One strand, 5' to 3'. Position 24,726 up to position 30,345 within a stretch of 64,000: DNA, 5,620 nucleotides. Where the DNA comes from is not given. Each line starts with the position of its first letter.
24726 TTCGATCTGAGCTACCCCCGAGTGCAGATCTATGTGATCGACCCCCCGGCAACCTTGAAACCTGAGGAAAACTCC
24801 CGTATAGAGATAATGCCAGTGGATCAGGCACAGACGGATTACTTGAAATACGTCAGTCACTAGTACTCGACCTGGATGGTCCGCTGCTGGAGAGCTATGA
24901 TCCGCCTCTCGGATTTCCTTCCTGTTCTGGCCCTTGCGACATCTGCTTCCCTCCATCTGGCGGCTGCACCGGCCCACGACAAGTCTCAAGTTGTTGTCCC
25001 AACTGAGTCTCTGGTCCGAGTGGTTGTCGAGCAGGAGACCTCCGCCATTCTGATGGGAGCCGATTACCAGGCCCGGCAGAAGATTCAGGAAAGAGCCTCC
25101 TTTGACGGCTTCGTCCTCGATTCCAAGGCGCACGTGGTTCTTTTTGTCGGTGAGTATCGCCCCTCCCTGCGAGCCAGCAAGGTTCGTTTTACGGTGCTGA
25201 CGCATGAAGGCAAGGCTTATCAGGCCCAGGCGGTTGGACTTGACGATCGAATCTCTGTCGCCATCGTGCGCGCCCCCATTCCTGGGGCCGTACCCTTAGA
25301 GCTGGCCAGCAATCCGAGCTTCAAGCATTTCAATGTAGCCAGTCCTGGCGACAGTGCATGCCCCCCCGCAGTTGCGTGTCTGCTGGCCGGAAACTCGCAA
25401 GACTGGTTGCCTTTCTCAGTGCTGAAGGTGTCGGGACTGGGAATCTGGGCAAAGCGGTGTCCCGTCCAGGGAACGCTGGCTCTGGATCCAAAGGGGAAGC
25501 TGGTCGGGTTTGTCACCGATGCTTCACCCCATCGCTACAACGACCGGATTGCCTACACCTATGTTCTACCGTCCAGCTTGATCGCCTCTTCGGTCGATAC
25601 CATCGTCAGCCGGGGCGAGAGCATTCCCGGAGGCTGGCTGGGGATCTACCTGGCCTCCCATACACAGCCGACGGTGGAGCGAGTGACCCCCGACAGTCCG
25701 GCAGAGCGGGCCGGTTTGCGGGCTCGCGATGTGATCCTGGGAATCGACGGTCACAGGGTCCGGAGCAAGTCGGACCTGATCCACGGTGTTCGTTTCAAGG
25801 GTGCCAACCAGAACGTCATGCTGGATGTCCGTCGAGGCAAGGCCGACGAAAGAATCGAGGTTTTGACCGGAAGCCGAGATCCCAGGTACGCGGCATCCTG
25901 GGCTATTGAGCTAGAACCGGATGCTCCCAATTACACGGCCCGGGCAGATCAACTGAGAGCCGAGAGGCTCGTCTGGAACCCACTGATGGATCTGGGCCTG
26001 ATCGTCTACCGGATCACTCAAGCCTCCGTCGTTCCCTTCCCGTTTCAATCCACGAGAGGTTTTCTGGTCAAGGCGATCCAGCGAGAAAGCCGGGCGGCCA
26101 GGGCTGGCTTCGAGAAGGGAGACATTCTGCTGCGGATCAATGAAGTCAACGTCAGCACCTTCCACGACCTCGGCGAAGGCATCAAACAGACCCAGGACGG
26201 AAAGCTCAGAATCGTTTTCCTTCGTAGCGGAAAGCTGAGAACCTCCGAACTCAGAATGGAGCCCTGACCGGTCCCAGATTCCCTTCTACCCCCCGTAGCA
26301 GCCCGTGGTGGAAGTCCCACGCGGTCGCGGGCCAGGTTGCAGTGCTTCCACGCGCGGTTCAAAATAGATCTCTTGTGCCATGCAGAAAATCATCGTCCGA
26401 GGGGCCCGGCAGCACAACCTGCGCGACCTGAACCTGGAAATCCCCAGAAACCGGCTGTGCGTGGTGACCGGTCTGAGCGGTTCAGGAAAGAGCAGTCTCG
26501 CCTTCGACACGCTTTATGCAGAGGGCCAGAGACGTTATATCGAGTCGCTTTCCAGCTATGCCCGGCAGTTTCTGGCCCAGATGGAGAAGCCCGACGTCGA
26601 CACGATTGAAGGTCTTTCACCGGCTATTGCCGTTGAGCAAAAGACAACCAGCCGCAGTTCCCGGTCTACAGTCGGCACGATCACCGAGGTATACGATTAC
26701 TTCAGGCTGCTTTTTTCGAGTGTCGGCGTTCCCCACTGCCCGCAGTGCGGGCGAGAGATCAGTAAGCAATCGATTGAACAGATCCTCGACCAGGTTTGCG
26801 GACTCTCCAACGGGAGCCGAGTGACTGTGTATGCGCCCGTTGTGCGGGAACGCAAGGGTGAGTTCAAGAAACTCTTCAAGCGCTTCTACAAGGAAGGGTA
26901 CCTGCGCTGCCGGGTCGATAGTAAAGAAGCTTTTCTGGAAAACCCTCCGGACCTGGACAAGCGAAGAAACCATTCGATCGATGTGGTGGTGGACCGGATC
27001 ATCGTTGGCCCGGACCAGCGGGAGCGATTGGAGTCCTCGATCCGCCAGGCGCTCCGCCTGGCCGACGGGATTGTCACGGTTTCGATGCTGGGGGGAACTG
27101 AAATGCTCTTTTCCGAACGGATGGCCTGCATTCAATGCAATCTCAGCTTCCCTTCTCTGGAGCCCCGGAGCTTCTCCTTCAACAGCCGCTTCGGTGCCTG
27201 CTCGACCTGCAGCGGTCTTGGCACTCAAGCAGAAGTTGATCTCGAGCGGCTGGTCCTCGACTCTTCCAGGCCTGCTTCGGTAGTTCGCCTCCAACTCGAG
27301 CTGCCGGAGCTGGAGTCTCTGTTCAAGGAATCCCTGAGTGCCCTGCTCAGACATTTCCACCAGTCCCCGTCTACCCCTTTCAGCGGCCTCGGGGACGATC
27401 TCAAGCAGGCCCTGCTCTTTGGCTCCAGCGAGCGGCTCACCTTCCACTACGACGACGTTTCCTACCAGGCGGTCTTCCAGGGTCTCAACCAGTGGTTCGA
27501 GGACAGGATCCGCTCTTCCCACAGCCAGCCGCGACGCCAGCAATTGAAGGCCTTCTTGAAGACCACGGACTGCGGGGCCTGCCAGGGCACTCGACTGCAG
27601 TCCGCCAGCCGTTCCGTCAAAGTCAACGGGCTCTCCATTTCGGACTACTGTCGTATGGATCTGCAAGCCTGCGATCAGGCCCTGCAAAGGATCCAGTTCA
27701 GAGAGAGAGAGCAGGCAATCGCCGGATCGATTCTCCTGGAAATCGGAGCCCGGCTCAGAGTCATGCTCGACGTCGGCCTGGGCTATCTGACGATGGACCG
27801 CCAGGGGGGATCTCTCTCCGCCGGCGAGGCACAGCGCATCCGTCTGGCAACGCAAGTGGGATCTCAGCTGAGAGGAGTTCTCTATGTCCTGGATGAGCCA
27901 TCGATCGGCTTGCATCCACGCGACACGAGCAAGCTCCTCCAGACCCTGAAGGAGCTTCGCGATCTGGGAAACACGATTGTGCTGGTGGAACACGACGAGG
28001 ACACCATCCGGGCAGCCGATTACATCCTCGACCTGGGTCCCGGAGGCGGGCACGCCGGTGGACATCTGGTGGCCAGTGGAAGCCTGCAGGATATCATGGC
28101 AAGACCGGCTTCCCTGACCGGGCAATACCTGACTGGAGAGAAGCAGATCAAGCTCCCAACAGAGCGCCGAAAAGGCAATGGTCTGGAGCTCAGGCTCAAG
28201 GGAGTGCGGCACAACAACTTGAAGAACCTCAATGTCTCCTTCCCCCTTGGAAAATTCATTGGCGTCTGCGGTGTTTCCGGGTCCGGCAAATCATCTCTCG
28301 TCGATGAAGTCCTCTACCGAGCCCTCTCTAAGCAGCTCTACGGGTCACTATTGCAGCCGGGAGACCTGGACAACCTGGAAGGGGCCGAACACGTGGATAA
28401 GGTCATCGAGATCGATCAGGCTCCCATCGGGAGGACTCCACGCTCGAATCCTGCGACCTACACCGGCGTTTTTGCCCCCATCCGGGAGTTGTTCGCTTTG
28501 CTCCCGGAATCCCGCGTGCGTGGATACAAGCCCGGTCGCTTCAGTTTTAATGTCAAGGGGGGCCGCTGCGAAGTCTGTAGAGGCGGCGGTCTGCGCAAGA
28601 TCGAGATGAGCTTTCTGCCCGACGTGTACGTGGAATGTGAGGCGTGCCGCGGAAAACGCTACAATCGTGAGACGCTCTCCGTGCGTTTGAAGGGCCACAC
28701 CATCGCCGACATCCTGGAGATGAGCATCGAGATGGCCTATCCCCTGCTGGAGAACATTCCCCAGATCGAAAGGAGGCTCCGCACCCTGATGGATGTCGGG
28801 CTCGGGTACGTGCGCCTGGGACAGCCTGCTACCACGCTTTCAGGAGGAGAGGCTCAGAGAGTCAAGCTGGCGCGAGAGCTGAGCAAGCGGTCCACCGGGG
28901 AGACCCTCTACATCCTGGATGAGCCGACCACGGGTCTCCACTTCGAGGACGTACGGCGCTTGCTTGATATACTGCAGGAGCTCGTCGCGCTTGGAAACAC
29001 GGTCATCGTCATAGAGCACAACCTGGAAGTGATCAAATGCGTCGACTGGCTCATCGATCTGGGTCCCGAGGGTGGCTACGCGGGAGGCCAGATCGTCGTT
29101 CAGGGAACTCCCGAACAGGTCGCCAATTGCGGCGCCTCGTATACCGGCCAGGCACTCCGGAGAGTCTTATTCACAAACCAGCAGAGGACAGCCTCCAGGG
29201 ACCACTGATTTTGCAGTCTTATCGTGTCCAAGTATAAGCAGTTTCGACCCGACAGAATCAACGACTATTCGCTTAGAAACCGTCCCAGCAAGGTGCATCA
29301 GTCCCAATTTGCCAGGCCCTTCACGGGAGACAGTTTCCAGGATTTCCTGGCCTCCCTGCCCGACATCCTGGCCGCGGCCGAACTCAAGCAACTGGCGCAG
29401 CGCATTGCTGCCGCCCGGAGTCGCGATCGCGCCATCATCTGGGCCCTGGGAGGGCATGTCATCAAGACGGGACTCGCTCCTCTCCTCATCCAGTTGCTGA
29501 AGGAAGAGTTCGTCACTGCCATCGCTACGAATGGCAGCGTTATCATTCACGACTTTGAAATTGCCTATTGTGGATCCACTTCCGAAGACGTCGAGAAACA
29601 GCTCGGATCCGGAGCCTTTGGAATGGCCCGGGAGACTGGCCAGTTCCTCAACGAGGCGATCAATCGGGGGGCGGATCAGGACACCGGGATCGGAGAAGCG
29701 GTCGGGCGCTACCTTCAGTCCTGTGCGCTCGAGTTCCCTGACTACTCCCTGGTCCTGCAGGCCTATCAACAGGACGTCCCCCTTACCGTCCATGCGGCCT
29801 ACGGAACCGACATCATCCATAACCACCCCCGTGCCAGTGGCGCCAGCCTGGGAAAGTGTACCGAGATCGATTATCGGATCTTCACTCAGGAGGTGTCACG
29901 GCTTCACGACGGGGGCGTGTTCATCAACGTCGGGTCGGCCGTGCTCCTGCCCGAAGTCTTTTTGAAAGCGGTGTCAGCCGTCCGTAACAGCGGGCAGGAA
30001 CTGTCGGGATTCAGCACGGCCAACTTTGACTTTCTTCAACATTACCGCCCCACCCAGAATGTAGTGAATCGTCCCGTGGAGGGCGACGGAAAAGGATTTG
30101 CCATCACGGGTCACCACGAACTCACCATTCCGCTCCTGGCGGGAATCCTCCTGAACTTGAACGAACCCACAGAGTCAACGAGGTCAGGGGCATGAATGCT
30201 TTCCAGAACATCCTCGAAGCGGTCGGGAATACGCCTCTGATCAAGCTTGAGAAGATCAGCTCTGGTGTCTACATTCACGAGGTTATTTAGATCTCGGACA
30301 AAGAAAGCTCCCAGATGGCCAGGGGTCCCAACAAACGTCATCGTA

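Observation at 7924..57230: Heptanucleotide tandem arrays fill most intergenic gaps and butt against start and stop codons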

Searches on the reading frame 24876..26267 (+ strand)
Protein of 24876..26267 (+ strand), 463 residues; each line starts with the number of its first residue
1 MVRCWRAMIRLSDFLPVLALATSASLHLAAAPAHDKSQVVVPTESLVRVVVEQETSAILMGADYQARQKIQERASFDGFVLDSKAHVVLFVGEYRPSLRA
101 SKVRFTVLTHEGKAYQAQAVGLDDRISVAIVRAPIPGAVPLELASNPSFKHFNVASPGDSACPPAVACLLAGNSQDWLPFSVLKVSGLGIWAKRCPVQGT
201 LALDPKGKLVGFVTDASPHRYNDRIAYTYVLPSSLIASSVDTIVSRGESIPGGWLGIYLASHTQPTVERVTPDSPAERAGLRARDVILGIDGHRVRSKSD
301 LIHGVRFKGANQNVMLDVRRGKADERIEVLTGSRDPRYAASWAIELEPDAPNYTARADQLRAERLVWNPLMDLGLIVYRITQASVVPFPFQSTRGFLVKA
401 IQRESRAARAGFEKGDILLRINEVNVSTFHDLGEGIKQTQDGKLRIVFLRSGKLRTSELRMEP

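Call 54: search_protein_families(library=pfam, proteins=[window:24876-26267:+], max_evalue=0.0001)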
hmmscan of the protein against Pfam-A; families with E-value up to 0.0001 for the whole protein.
window:24876-26267:+ (463 aa): 3 families
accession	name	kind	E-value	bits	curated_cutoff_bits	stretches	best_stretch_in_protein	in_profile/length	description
PF17820.7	PDZ_6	-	2e-22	79.1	27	2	267-320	2-54/54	PDZ domain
PF13180.12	PDZ_2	-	4e-19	69.1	27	1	255-329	3-78/80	PDZ domain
PF00595.29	PDZ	-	1.6e-12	48.1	23.2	1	252-318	9-80/81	PDZ domain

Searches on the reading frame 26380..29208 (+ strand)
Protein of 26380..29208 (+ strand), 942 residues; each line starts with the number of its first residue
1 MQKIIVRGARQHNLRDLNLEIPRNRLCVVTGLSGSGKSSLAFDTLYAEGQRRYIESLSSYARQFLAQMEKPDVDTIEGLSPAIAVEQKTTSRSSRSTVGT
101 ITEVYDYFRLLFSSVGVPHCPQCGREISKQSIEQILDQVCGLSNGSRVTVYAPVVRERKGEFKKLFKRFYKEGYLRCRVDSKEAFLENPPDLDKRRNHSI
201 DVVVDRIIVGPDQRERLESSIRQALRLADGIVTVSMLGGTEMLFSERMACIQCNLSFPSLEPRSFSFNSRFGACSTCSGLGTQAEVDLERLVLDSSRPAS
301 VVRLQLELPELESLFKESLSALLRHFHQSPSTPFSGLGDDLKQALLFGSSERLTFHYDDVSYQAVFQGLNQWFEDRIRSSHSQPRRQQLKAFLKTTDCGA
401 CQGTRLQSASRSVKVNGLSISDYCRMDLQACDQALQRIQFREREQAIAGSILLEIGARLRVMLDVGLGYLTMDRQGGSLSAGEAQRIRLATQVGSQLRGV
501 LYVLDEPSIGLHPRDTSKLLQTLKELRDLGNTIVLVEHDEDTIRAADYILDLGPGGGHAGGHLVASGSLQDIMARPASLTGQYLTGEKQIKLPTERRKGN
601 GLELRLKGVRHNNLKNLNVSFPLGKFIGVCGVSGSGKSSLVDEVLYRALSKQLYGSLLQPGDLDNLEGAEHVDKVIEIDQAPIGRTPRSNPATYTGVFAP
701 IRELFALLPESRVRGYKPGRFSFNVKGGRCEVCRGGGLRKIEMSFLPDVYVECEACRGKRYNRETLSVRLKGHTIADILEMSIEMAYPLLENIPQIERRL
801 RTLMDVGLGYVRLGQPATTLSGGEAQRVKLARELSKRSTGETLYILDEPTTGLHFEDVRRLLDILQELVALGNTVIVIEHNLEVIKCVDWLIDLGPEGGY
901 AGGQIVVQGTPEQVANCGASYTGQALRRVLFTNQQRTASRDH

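Call 8: search_protein_families(library=pfam, proteins=[window:26380-29208:+])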
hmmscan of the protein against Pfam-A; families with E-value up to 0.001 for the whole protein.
window:26380-29208:+ (942 aa): 12 families
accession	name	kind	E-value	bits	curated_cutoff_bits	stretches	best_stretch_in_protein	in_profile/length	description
PF17760.6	UvrA_inter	-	1.3e-33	115.5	23.3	1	130-236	1-107/109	UvrA interaction domain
PF00005.33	ABC_tran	-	2.2e-19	70.9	25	1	796-851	85-137/137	ABC transporter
PF02463.25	SMC_N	-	2.5e-10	40.6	40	0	607-646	3-46/220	RecF/RecN/SMC N terminal domain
PF17755.6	UvrA_DNA-bind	-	1.1e-08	35.7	23.2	1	313-390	27-109/110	UvrA DNA-binding domain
PF20703.3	nSTAND1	-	1.2e-08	35.5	27.1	0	10-87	19-92/379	Novel STAND NTPase 1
PF13304.12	AAA_21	-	7.4e-08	33.2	27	0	837-884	259-302/304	AAA domain, putative AbiEii toxin, Type IV TA system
PF13191.12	AAA_16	-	4.3e-07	31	32.6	0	11-76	9-82/167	AAA ATPase domain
PF13555.12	AAA_29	-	9.1e-06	25.8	27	0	629-643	27-41/61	P-loop containing region of AAA domain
PF03193.22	RsgA_GTPase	-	0.0002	21.7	30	0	611-645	94-127/174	RsgA GTPase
PF13401.12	AAA_22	-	0.00027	21.7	27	0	25-60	6-33/130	AAA domain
PF13175.12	AAA_15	-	0.00028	21.1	32.1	0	497-532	327-362/374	AAA ATPase domain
PF13671.12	AAA_33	-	0.00032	21.4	27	0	629-645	4-20/143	AAA domain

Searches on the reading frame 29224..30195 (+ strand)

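Call 54: search_protein_families(library=pfam, proteins=[window:29224-30195:+], max_evalue=0.0001)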
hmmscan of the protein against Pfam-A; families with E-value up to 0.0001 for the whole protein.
window:29224-30195:+ (323 aa): 1 family
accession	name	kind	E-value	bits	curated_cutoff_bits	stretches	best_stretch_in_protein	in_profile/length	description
PF21570.3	ArgZ-like_C_2nd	-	8.1e-07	29.3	27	1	55-119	1-65/213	Arginine dihydrolase ArgZ-like, C-terminal, Rossmann fold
